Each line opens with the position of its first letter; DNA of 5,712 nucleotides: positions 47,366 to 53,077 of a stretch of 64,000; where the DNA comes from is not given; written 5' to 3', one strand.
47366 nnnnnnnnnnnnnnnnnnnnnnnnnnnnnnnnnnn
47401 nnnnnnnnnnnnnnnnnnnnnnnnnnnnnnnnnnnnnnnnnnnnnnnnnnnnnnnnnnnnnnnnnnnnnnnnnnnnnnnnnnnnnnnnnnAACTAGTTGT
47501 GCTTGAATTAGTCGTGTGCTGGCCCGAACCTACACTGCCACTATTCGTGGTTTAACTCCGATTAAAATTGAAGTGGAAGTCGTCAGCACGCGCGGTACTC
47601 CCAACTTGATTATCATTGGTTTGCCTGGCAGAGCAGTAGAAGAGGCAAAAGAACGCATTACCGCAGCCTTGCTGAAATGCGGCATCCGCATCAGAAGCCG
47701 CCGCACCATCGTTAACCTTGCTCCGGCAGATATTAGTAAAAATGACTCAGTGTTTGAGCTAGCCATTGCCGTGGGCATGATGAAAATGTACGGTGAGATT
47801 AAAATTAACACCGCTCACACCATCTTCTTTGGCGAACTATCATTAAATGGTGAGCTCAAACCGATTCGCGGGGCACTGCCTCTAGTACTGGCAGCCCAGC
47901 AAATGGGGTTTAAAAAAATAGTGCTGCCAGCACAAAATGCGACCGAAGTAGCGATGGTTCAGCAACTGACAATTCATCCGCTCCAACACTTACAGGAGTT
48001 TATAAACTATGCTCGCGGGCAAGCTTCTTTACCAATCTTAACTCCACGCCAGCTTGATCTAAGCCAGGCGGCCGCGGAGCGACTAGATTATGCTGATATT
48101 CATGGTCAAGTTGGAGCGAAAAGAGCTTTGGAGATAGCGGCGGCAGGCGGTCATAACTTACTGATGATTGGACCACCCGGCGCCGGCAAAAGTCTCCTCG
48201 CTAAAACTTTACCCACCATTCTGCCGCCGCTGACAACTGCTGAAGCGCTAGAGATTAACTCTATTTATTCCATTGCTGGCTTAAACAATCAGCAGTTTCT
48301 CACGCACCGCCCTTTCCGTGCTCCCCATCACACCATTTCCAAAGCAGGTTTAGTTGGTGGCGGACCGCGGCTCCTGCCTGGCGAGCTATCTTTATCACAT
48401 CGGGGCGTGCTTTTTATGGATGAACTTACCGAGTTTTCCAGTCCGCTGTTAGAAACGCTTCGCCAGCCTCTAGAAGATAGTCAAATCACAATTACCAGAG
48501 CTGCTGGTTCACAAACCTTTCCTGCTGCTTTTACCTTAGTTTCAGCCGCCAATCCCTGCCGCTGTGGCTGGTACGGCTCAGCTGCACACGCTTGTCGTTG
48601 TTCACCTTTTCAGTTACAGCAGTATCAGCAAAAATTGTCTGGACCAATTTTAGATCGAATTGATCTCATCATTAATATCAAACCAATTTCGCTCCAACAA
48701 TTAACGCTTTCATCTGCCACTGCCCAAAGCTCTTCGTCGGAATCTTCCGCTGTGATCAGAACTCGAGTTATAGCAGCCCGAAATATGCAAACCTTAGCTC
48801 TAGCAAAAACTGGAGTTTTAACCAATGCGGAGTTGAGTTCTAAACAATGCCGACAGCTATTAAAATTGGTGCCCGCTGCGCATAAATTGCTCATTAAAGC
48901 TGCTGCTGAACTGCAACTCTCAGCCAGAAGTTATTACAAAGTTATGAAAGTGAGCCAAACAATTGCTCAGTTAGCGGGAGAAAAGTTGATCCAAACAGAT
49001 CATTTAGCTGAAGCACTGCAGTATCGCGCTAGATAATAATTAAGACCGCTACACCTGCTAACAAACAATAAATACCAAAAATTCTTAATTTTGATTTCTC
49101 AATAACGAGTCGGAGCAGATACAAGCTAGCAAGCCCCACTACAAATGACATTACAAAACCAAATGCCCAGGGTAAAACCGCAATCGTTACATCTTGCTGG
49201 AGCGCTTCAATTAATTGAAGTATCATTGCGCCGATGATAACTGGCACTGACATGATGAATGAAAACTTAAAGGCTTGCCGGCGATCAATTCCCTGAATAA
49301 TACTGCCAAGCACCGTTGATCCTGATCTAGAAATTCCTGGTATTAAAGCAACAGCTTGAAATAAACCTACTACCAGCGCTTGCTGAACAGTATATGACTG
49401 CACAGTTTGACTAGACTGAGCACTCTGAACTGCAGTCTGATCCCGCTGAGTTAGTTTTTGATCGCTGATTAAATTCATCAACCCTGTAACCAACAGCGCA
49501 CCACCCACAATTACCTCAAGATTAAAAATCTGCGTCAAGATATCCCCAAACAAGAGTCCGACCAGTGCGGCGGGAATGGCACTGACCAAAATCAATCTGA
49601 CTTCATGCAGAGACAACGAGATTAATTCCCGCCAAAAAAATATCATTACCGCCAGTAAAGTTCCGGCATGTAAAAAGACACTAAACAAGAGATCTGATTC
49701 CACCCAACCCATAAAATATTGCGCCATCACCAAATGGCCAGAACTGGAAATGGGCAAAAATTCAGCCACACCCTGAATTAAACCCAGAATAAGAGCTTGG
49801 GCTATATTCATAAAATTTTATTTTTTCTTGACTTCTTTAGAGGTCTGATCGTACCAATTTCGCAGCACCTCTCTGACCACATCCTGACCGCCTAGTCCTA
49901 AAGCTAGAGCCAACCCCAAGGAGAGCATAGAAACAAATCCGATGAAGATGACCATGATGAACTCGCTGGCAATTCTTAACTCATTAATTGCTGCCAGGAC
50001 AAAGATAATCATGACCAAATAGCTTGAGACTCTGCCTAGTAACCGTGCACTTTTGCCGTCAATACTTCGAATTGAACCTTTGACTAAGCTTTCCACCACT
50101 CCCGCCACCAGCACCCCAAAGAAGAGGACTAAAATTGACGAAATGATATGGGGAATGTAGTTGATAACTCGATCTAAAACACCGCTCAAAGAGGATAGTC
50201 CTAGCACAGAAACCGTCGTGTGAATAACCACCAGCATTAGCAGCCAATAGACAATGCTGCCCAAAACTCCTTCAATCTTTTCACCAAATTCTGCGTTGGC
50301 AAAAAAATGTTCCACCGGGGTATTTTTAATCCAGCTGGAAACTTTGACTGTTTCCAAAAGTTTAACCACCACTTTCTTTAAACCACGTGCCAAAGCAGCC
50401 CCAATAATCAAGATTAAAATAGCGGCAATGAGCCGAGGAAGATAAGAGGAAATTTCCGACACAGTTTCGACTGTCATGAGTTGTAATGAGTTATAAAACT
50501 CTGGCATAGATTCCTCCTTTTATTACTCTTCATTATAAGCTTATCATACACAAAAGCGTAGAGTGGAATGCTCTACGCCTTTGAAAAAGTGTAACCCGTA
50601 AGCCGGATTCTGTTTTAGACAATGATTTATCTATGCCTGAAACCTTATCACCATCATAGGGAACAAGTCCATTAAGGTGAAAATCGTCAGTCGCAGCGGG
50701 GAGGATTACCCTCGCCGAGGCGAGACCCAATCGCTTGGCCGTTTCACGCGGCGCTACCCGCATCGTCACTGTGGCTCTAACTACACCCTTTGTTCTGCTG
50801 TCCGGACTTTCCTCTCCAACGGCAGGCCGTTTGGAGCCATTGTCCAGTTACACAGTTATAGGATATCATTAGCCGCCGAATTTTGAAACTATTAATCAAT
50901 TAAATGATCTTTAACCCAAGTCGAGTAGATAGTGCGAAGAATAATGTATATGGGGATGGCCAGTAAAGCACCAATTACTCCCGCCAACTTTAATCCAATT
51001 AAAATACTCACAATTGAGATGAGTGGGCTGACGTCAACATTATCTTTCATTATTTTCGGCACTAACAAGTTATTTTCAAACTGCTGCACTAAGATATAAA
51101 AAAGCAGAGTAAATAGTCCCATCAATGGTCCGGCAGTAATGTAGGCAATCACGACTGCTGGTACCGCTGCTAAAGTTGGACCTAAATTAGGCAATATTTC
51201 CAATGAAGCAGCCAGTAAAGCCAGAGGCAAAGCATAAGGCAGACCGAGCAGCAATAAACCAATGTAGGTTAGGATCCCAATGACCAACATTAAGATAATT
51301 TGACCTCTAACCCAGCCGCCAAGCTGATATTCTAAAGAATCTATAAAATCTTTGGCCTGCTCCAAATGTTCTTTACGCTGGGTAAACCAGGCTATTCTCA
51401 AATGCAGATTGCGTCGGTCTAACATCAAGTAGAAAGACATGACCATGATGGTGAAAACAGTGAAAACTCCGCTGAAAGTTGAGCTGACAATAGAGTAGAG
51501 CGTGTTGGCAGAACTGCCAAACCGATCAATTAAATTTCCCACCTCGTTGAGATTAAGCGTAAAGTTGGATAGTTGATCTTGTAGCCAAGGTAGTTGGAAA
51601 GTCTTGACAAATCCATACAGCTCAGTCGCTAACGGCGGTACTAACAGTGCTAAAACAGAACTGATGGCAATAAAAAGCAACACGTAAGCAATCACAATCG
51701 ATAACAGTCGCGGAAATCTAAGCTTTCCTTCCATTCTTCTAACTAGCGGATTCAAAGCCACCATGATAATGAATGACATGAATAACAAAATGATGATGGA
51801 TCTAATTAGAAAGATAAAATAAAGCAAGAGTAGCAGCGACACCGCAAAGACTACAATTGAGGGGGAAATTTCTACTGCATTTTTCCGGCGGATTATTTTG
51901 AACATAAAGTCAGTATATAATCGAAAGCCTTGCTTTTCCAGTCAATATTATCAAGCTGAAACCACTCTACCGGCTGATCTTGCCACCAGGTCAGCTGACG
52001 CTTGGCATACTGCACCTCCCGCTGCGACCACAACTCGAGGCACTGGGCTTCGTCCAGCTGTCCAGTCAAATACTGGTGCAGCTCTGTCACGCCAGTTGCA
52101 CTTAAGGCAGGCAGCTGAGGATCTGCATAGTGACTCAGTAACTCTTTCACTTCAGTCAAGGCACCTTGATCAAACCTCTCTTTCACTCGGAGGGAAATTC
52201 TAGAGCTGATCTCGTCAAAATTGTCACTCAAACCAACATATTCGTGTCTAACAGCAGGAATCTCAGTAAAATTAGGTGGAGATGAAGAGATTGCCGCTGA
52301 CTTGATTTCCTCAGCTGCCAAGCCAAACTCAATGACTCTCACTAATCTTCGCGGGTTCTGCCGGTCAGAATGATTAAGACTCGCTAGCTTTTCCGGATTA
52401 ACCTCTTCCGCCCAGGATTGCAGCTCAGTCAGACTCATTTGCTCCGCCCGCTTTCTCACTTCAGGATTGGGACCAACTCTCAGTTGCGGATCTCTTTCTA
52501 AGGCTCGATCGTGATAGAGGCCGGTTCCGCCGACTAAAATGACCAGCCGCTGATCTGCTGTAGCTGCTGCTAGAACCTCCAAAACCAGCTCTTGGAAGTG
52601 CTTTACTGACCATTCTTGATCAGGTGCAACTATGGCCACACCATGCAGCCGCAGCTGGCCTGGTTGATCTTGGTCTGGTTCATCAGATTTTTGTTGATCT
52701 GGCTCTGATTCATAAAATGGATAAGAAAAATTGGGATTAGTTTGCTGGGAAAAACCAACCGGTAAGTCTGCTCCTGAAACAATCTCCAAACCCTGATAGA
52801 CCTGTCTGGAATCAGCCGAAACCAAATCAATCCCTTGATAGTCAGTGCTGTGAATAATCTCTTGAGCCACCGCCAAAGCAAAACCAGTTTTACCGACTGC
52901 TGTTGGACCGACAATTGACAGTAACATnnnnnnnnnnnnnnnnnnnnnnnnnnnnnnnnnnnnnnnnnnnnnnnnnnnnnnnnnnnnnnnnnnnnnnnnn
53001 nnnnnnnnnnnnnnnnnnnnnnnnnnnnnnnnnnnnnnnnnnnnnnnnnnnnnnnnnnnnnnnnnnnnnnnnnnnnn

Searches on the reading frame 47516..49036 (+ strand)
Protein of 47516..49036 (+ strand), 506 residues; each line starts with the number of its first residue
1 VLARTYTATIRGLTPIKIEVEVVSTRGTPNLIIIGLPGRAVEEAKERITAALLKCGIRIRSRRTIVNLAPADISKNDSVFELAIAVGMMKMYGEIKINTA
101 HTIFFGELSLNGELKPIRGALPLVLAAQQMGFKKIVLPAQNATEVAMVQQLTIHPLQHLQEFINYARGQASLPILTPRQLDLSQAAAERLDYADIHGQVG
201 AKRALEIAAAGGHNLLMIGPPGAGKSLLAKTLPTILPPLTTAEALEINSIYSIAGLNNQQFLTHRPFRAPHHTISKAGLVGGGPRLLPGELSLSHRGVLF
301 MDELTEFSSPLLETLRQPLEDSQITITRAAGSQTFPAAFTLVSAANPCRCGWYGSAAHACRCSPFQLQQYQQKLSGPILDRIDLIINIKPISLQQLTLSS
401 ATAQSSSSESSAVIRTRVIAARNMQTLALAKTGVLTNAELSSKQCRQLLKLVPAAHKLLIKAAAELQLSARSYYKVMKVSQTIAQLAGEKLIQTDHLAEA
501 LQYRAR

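Call 47: search_protein_families(library=pfam, proteins=[window:47516-49036:+], max_evalue=0.00001)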
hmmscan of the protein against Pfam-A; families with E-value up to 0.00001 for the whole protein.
window:47516-49036:+ (506 aa): 6 families
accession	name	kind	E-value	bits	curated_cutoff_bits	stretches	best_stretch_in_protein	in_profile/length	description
PF01078.27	Mg_chelatase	-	1.2e-88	296.3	20.3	1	191-394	1-205/207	Magnesium chelatase, subunit ChlI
PF13541.12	ChlI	-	1.2e-36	125.6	27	1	20-141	1-121/121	Subunit ChlI of Mg-chelatase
PF13335.12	Mg_chelatase_C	-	7.9e-24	84.5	26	1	409-504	2-94/94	Magnesium chelatase, subunit ChlI C-terminal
PF00493.29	MCM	-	1.5e-09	37.7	23.3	1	288-389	114-205/224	MCM P-loop domain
PF05362.19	Lon_C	-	4.3e-07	30.1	21.1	1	82-165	114-201/205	Lon protease (S16) C-terminal proteolytic domain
PF07728.20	AAA_5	-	1.8e-06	28.4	22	0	214-348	1-124/139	AAA domain (dynein-related subfamily)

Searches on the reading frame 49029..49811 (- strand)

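Call 47: search_protein_families(library=pfam, proteins=[window:49029-49811:-], max_evalue=0.00001)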
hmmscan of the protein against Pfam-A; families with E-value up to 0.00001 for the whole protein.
window:49029-49811:- (260 aa): 1 family
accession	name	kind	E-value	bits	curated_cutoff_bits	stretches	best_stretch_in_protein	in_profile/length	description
PF02673.24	BacA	-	1.1e-65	222.4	33.4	1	6-254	1-256/257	Bacitracin resistance protein BacA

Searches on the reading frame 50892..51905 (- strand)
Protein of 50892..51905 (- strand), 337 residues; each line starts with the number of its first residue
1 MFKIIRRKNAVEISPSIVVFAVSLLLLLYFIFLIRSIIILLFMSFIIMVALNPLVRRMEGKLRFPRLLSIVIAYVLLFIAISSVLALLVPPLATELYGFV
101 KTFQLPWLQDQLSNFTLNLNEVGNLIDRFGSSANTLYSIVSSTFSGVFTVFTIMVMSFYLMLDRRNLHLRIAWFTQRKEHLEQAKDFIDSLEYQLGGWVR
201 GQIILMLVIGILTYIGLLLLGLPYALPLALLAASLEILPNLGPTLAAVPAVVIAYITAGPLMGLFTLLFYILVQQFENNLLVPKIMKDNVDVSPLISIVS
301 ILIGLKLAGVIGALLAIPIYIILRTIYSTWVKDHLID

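Call 47: search_protein_families(library=pfam, proteins=[window:50892-51905:-], max_evalue=0.00001)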
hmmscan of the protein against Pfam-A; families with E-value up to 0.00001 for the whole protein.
window:50892-51905:- (337 aa): 1 family
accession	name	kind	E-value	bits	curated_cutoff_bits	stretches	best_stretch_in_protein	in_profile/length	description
PF01594.21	AI-2E_transport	-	1.8e-60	205.3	34.3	1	18-330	2-326/327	AI-2E family transporter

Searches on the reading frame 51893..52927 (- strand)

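Call 47: search_protein_families(library=pfam, proteins=[window:51893-52927:-], max_evalue=0.00001)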
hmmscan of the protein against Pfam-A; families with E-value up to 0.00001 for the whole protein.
window:51893-52927:- (344 aa): 1 family
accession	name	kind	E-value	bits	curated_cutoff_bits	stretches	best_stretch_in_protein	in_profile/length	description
PF01715.23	IPPT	-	6.9e-42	144.2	23.6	1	83-317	12-242/243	IPP transferase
